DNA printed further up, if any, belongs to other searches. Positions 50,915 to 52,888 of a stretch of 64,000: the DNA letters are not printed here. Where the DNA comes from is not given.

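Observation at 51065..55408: Four-gene operon: unknown 558-aa protein, DUF3726-like protein, His-rich ureohydrolase and FAH-family enzyme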

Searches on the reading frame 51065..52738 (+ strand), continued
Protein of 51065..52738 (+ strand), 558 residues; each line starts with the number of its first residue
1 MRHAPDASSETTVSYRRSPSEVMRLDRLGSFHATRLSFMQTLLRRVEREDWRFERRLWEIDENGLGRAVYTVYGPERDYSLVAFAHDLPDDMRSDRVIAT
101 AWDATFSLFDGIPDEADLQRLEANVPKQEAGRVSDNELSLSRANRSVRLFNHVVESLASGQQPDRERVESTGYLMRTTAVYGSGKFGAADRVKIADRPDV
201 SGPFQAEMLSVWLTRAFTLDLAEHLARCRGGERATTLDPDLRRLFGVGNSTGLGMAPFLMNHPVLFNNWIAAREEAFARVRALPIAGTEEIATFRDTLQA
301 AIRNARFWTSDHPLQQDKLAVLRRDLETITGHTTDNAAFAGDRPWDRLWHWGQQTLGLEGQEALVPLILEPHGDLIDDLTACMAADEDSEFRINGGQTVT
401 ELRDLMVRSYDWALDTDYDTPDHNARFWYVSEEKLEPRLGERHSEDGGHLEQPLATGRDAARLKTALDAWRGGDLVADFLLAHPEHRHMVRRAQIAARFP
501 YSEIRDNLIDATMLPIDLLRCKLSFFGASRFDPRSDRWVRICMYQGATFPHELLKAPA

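Call 92: search_protein_families(library=pfam, proteins=[L082:10267-11481:+, L082:11563-12354:-, L083:4423-5754:+, L083:5768-6892:+, L070:204-1448:+, L070:5239-6390:+, L075:2464-3612:-, L086:7063-7857:-, L086:5292-6893:-, L082:12372-13727:-], max_evalue=0.0001)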
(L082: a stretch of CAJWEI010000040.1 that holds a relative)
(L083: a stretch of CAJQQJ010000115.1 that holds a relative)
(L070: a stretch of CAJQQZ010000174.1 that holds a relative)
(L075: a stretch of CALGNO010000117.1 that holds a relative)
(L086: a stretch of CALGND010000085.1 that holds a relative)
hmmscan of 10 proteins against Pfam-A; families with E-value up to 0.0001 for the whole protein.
L082:10267-11481:+ (405 aa): 2 families
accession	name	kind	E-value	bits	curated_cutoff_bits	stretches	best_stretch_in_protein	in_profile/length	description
PF07690.21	MFS_1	-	1.5e-41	142.9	33.4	2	22-300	7-289/347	Major Facilitator Superfamily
PF06779.20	MFS_4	-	9.1e-08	32.3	26.3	1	31-373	13-350/364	Uncharacterised MFS-type transporter YbfB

L082:11563-12354:- (264 aa): 1 family
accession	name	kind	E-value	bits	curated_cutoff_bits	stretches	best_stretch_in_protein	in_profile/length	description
PF02167.20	Cytochrom_C1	-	9.9e-64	215.4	22.8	1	35-257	1-218/219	Cytochrome C1 family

L083:4423-5754:+ (444 aa): 0 families

L083:5768-6892:+ (375 aa): 1 family
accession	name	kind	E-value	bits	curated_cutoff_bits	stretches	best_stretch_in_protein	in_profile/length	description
PF03150.19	CCP_MauG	-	1.7e-55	188.2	25.6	1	60-206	2-148/149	Di-haem cytochrome c peroxidase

L070:204-1448:+ (415 aa): 0 families

L070:5239-6390:+ (384 aa): 2 families
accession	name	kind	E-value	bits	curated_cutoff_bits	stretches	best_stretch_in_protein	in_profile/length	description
PF00848.25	Ring_hydroxyl_A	-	1.2e-28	100.8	24.9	1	187-378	2-206/208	Ring hydroxylating alpha subunit (catalytic domain)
PF00355.32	Rieske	-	1.1e-21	76.9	20.3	1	51-134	1-83/88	Rieske [2Fe-2S] domain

L075:2464-3612:- (383 aa): 1 family
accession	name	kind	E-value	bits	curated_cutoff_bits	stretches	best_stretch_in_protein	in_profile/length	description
PF00196.25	GerE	-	8.6e-07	28.9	23.5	1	321-374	3-56/57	Bacterial regulatory proteins, luxR family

L086:7063-7857:- (265 aa): 2 families
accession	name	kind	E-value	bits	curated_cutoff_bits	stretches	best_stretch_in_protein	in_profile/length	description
PF02274.22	ADI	-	1.4e-10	41.2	22.8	0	66-155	120-221/377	Arginine deiminase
PF19420.4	DDAH_eukar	-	8.4e-08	32.2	23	1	42-152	30-154/291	N,N dimethylarginine dimethylhydrolase, eukaryotic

L086:5292-6893:- (534 aa): 1 family
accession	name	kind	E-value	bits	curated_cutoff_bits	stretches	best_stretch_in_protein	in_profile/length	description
PF03150.19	CCP_MauG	-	2.3e-19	71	25.6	1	140-347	2-148/149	Di-haem cytochrome c peroxidase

L082:12372-13727:- (452 aa): 3 families
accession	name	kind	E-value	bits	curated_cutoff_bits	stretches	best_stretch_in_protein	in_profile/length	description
PF00033.24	Cytochrome_B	-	3.3e-70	236.2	27.2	1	35-220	4-189/189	Cytochrome b/b6/petB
PF13631.11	Cytochrom_B_N_2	-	3.6e-46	157.6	27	1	103-277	2-169/169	Cytochrome b(N-terminal)/b6/petB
PF00032.22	Cytochrom_B_C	-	4.4e-36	123.6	20.7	1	282-401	1-102/102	Cytochrome b(C-terminal)/b6/petD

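Call 103: search_protein_families(library=pfam, proteins=[L178:4845-5867:+, L178:5885-6862:+, L178:7175-7975:+, L178:9686-10438:+, L178:10455-11423:+, L178:11532-12602:+, L178:12731-13579:+, L178:13579-14406:+, L178:14425-15471:+, L178:15487-16887:+], max_evalue=0.001)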
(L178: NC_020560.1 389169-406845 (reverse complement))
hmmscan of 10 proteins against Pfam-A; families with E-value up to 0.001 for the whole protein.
L178:4845-5867:+ (341 aa): 3 families
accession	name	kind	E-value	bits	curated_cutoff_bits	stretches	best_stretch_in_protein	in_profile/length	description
PF00990.26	GGDEF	-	1.6e-41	142.2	23.8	1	178-335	1-161/161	Diguanylate cyclase, GGDEF domain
PF01590.32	GAF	-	1.8e-06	29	22.4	1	32-156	6-131/133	GAF domain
PF13185.12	GAF_2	-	0.00032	21.4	28.6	0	35-158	12-135/136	GAF domain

L178:5885-6862:+ (326 aa): 3 families
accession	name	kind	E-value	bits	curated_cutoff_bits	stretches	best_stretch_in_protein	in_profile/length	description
PF00107.32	ADH_zinc_N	-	6.2e-20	71.9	31.8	1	154-272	1-117/129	Zinc-binding dehydrogenase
PF08240.17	ADH_N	-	1.5e-15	57.7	23.5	1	27-114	1-104/104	Alcohol dehydrogenase GroES-like domain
PF13602.12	ADH_zinc_N_2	-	6.9e-15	56.6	27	1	187-322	1-134/134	Zinc-binding dehydrogenase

L178:7175-7975:+ (267 aa): 5 families
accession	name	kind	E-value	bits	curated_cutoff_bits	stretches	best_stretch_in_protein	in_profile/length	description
PF01614.24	IclR_C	-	1.4e-21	77.2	24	1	104-257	3-167/174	Bacterial transcriptional regulator IclR C-terminal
PF09339.16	HTH_IclR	-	1.6e-13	50.6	22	1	36-87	1-52/52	IclR helix-turn-helix domain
PF25213.1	HVO_A0261_N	-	5.5e-05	23.4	35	1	49-95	20-65/86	HVO_A0261 N-terminal domain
PF01590.32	GAF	-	0.00035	21.6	22.4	1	186-261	62-132/133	GAF domain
PF12802.13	MarR_2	-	0.00073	20.1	27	0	47-89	14-56/61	MarR family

L178:9686-10438:+ (251 aa): 0 families

L178:10455-11423:+ (323 aa): 1 family
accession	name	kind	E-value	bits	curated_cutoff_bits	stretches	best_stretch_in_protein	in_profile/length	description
PF01244.27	Peptidase_M19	-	1.2e-78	265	26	1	12-316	35-317/319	Membrane dipeptidase (Peptidase family M19)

L178:11532-12602:+ (357 aa): 2 families
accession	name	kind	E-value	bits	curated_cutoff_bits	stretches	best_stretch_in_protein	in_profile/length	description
PF13416.11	SBP_bac_8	-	1.9e-45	156.3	27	1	63-319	5-272/279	Bacterial extracellular solute-binding protein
PF01547.30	SBP_bac_1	-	3.1e-05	24.6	26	1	55-264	9-285/307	Bacterial extracellular solute-binding protein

L178:12731-13579:+ (283 aa): 1 family
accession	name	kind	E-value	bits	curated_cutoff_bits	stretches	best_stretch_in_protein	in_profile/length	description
PF00528.27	BPD_transp_1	-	1.7e-12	47.9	26.4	1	82-270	2-177/184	Binding-protein-dependent transport system inner membrane component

L178:13579-14406:+ (276 aa): 1 family
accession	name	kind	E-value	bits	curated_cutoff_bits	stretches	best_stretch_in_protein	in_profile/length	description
PF00528.27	BPD_transp_1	-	1.3e-10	41.7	26.4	1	82-247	8-172/184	Binding-protein-dependent transport system inner membrane component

L178:14425-15471:+ (349 aa): 2 families
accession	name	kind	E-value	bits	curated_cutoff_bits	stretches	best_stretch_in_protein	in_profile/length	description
PF00005.33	ABC_tran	-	1e-38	133.4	25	1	23-164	2-136/137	ABC transporter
PF08402.16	TOBE_2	-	4e-06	27.3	21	1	275-348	1-76/76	TOBE domain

L178:15487-16887:+ (467 aa): 1 family
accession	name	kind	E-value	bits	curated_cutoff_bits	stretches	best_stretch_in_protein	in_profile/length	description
PF00202.27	Aminotran_3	-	1.1e-84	284.9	30.5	1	37-452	10-402/403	Aminotransferase class-III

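Call 108: search_protein_families(library=pfam, alignment_id=A2, max_evalue=10)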
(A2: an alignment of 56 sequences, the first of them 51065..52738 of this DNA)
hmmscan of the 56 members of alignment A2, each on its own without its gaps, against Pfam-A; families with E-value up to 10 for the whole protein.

A. member 1, window:51065-52738:+ (558 aa): 0 families

B. families by the number of members that match (of 56 scanned): 8 families
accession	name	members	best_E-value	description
PF21020.4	Spectrin_4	7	0.0057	Spectrin-like repeat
PF18305.6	DNA_pol_A_exoN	3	0.0068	3' to 5' exonuclease C-terminal domain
PF14789.11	THDPS_M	3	0.094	Tetrahydrodipicolinate N-succinyltransferase middle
PF01170.24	UPF0020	2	0.089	RMKL-like, methyltransferase domain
PF23116.1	HHD_RTEL1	1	0.033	RTEL1, HHD domain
PF23082.1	Myb_DNA-binding_2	1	0.066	Myb-like DNA-binding domain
PF12312.13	NeA_P2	1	0.21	Nepovirus subgroup A polyprotein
PF13559.11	DUF4129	1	4.1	Domain of unknown function (DUF4129)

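Call 110: get_annotated_region(hit=H47, flank=7000)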
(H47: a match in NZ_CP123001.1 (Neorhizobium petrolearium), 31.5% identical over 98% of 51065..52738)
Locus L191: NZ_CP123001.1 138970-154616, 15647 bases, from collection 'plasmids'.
description: Neorhizobium petrolearium strain OS53 plasmid unnamed1, complete sequence
organism: Neorhizobium petrolearium (NCBI taxid 515361)
taxonomy: Bacteria; Pseudomonadota; Alphaproteobacteria; Hyphomicrobiales; Rhizobiaceae; Neorhizobium; Neorhizobium petrolearium
host: -; source: single cell,petroleum contaminated soil; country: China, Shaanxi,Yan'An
typing (MOB-suite, as given by PLSDB): non-mobilizable
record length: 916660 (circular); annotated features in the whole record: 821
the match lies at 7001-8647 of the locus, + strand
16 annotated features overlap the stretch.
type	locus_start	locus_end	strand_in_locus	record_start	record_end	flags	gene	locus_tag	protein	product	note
CDS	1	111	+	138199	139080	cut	-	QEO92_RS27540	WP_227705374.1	dihydrodipicolinate synthase family protein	GO:0009436 - glyoxylate catabolic process [Evidence IEA]; GO:0071704 - organic substance metabolic process [Evidence ...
CDS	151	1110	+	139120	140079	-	-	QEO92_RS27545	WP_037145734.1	nucleoside hydrolase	-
CDS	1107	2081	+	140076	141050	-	-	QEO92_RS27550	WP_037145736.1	nucleoside hydrolase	-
CDS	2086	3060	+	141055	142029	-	-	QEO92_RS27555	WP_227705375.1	ABC transporter permease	GO:0055085 - transmembrane transport [Evidence IEA]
CDS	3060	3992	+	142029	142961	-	-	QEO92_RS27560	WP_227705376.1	ABC transporter permease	-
CDS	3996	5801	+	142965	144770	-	-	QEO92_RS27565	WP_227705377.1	ABC transporter ATP-binding protein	-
CDS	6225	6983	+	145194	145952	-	-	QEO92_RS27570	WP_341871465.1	IclR family transcriptional regulator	GO:0006355 - regulation of DNA-templated transcription [Evidence IEA]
CDS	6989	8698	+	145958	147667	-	-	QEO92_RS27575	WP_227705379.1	hypothetical protein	-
CDS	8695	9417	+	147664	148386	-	-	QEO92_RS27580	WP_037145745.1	hypothetical protein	-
CDS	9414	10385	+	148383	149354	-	-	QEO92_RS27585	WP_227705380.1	membrane dipeptidase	GO:0006508 - proteolysis [Evidence IEA]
CDS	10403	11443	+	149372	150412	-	-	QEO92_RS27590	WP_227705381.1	ABC transporter substrate-binding protein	-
CDS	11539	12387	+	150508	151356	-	-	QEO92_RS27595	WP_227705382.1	ABC transporter permease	GO:0055085 - transmembrane transport [Evidence IEA]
CDS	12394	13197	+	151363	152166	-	-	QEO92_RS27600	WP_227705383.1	ABC transporter permease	GO:0055085 - transmembrane transport [Evidence IEA]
CDS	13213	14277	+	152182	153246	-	-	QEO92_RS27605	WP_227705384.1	ABC transporter ATP-binding protein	-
CDS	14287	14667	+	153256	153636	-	-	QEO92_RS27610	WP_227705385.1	RidA family protein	-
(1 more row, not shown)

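Call 111: get_annotated_region(hit=H44, flank=7000)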
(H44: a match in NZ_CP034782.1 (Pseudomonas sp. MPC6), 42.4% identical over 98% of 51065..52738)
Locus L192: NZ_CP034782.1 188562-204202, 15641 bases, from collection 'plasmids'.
description: Pseudomonas sp. MPC6 plasmid pMPC6-328K, complete sequence
organism: Pseudomonas sp. MPC6 (NCBI taxid 2498848)
taxonomy: Bacteria; Pseudomonadota; Gammaproteobacteria; Pseudomonadales; Pseudomonadaceae; Pseudomonas; Pseudomonas sp. MPC6
host: -; source: -; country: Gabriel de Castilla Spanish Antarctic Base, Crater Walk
typing (MOB-suite, as given by PLSDB): conjugative; relaxase MOBP; mating-pair formation MPF_I
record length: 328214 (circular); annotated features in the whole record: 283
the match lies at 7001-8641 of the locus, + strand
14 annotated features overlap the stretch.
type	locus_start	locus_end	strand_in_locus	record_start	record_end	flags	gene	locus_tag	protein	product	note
CDS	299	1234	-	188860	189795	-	-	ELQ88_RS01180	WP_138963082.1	LysR substrate-binding domain-containing protein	-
CDS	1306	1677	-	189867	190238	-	-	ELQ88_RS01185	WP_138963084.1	RidA family protein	-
CDS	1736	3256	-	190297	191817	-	-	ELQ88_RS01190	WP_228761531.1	BCCT family transporter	GO:0071705 - nitrogen compound transport [Evidence IEA]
CDS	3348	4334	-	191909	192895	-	-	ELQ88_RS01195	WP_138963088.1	membrane dipeptidase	GO:0006508 - proteolysis [Evidence IEA]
CDS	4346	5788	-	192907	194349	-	-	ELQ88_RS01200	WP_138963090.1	aldehyde dehydrogenase family protein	-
CDS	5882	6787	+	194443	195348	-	-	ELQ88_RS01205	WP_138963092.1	LysR family transcriptional regulator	-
CDS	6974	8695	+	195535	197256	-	-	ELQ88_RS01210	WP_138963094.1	hypothetical protein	-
CDS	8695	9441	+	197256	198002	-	-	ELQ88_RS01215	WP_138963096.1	DUF3726 domain-containing protein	-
CDS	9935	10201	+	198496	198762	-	-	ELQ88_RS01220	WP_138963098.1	hypothetical protein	-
CDS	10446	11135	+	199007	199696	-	-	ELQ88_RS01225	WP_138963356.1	IS6 family transposase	-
CDS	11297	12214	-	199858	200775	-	-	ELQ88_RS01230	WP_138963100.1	LysR substrate-binding domain-containing protein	-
CDS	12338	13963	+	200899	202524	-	-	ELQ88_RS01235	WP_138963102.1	BCCT family transporter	-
CDS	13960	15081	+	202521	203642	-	-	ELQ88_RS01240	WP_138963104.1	mandelate racemase/muconate lactonizing enzyme family protein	-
CDS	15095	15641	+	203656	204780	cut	-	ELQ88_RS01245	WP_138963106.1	mandelate racemase/muconate lactonizing enzyme family protein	-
